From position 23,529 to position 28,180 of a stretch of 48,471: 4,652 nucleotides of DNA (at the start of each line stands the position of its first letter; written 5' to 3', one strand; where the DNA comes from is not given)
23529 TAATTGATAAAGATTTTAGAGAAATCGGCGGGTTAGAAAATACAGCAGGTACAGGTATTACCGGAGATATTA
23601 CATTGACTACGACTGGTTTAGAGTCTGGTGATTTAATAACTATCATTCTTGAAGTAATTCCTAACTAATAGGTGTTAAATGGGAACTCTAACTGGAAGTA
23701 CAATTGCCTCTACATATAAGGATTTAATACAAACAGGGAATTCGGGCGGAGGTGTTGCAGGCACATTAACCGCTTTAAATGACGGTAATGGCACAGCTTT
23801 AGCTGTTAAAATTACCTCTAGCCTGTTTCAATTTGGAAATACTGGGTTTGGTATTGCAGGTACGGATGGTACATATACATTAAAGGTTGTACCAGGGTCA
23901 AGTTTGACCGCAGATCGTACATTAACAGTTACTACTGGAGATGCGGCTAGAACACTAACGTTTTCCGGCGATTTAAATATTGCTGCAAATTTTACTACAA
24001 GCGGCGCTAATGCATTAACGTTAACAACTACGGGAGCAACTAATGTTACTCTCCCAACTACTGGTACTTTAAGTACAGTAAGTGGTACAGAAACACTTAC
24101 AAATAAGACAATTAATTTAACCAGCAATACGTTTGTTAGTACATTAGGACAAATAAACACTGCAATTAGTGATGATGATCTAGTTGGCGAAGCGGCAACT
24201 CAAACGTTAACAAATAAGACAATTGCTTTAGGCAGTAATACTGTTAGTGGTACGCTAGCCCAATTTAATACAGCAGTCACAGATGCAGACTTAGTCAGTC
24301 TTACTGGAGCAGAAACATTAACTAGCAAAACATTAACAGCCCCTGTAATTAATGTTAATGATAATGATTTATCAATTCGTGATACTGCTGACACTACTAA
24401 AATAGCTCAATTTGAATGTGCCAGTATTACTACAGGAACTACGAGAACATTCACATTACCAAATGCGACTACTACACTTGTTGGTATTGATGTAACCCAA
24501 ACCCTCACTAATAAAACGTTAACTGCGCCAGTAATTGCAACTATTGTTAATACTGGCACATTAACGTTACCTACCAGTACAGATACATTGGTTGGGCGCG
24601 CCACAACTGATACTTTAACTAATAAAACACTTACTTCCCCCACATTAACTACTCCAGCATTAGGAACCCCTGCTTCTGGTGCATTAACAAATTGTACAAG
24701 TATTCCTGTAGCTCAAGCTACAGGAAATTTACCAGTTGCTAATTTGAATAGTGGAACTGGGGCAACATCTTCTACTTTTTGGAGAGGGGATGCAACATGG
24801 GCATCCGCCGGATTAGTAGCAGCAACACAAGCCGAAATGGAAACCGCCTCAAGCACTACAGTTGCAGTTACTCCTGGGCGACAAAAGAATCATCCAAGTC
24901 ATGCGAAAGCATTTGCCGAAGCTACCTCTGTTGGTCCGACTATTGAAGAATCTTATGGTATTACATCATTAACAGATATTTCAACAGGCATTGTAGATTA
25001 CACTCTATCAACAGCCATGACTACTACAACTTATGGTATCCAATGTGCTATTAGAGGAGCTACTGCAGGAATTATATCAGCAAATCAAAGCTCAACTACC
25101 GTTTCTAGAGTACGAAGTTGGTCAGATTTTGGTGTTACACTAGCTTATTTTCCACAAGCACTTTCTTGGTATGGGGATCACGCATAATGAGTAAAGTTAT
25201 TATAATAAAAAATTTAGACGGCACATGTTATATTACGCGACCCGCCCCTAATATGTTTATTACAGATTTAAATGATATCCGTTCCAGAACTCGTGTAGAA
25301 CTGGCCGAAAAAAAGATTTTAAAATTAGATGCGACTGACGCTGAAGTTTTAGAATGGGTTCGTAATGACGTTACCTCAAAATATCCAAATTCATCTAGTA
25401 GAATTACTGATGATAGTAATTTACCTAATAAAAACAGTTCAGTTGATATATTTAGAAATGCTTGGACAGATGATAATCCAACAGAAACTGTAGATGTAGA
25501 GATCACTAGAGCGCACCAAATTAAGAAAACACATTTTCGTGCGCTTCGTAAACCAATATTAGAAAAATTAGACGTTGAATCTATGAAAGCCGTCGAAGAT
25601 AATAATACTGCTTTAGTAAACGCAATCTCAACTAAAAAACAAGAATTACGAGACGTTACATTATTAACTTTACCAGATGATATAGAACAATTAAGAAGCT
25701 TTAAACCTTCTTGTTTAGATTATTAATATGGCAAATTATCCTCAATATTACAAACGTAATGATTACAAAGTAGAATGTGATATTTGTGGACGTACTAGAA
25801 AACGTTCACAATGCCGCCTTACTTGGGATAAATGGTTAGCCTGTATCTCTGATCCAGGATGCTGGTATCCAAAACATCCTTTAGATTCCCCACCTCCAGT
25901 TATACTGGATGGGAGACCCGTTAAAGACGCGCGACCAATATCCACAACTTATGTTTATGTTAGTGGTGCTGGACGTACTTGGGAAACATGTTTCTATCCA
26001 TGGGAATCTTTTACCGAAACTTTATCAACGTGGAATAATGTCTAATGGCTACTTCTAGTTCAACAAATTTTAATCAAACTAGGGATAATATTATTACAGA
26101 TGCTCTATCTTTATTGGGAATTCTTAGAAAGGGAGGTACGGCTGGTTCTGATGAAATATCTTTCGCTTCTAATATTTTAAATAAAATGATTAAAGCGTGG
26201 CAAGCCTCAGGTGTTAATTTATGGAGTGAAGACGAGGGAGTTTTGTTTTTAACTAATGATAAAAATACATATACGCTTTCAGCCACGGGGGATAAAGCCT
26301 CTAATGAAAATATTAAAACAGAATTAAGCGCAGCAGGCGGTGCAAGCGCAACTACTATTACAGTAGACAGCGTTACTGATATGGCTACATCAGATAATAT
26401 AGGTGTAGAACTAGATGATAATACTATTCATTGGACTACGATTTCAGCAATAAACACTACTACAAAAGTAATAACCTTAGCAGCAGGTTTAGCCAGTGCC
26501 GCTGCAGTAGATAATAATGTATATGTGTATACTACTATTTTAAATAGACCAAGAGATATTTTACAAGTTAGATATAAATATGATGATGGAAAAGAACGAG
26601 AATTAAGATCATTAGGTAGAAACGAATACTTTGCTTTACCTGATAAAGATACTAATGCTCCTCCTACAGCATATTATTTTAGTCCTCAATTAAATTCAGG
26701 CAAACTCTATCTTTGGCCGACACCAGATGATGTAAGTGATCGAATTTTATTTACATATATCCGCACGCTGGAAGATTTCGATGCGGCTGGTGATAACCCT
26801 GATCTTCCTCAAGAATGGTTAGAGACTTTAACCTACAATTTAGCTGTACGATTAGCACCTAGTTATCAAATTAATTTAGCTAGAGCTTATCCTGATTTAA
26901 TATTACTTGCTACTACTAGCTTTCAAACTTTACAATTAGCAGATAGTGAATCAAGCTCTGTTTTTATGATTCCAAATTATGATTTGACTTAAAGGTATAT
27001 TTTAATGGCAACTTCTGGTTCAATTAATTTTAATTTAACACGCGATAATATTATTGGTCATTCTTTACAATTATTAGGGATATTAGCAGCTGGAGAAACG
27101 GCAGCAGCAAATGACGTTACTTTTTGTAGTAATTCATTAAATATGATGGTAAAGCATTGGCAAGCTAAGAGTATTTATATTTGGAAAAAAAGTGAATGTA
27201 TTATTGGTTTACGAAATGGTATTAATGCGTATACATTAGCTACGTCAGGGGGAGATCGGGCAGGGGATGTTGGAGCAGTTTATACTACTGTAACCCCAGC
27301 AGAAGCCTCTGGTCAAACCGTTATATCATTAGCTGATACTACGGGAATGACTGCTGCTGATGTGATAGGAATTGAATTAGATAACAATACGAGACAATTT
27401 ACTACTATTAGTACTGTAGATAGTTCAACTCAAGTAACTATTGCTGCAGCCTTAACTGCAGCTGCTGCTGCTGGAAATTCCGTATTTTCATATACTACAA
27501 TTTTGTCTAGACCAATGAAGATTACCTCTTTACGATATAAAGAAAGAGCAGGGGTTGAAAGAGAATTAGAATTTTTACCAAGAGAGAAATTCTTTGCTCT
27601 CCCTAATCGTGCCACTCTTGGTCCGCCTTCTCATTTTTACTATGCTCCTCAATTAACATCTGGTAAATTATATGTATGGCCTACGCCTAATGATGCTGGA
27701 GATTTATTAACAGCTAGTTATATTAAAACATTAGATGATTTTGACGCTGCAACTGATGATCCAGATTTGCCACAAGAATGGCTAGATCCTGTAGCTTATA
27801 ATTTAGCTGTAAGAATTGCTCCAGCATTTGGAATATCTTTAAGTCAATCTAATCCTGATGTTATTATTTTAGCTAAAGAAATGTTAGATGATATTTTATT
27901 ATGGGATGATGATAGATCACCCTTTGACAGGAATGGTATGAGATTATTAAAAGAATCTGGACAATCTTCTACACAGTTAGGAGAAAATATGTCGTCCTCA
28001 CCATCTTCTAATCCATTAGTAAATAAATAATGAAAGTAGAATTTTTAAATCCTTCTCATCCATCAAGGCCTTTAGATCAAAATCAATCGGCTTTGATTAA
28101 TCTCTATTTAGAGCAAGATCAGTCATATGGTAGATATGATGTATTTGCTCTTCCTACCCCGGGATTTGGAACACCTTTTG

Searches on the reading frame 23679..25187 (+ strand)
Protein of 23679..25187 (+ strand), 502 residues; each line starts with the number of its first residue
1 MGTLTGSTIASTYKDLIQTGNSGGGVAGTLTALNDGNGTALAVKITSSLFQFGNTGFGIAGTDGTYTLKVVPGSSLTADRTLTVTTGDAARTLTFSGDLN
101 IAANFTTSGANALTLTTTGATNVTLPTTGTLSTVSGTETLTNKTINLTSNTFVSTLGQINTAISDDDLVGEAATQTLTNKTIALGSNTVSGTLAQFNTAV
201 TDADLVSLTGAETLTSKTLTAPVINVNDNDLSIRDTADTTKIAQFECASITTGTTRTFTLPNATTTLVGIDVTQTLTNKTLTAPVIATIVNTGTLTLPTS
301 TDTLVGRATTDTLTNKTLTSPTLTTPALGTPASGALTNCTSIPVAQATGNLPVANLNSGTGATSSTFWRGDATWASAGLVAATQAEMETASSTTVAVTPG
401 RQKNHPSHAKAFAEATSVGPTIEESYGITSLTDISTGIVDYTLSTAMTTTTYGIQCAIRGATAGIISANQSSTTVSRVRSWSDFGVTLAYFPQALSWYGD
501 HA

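Call 29: search_protein_families(library=phrogs, proteins=[window:23679-25187:+], max_evalue=0.00001)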
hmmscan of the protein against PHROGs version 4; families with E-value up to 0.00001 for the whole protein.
window:23679-25187:+ (502 aa): 3 families
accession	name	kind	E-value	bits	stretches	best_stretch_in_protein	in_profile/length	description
phrog_692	-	head and packaging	3.8e-07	30.5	0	118-288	155-313/440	virion structural protein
phrog_13925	-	unknown function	8.5e-07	28.8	1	216-358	108-248/640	-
phrog_11355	-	tail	2.4e-06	28.6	1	386-468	7-91/131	tail fiber protein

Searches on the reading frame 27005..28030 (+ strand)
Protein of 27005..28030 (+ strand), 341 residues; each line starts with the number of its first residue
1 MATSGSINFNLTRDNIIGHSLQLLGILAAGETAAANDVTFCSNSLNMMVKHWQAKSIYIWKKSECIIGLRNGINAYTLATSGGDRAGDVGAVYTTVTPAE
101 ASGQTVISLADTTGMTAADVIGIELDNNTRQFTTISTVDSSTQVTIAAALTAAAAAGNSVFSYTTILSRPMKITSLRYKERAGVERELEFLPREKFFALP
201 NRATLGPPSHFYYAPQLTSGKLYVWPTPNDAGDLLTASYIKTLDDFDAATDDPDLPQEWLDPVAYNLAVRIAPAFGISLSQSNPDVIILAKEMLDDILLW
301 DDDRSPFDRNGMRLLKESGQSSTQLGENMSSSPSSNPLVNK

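Call 29: search_protein_families(library=phrogs, proteins=[window:27005-28030:+], max_evalue=0.00001)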
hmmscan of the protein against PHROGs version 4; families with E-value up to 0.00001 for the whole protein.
window:27005-28030:+ (341 aa): 2 families
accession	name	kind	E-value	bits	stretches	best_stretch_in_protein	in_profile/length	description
phrog_12985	-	unknown function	4.8e-29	102.8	1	14-282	5-196/238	-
phrog_637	-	connector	6.6e-07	30.3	0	246-283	64-101/156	head-tail adaptor Ad3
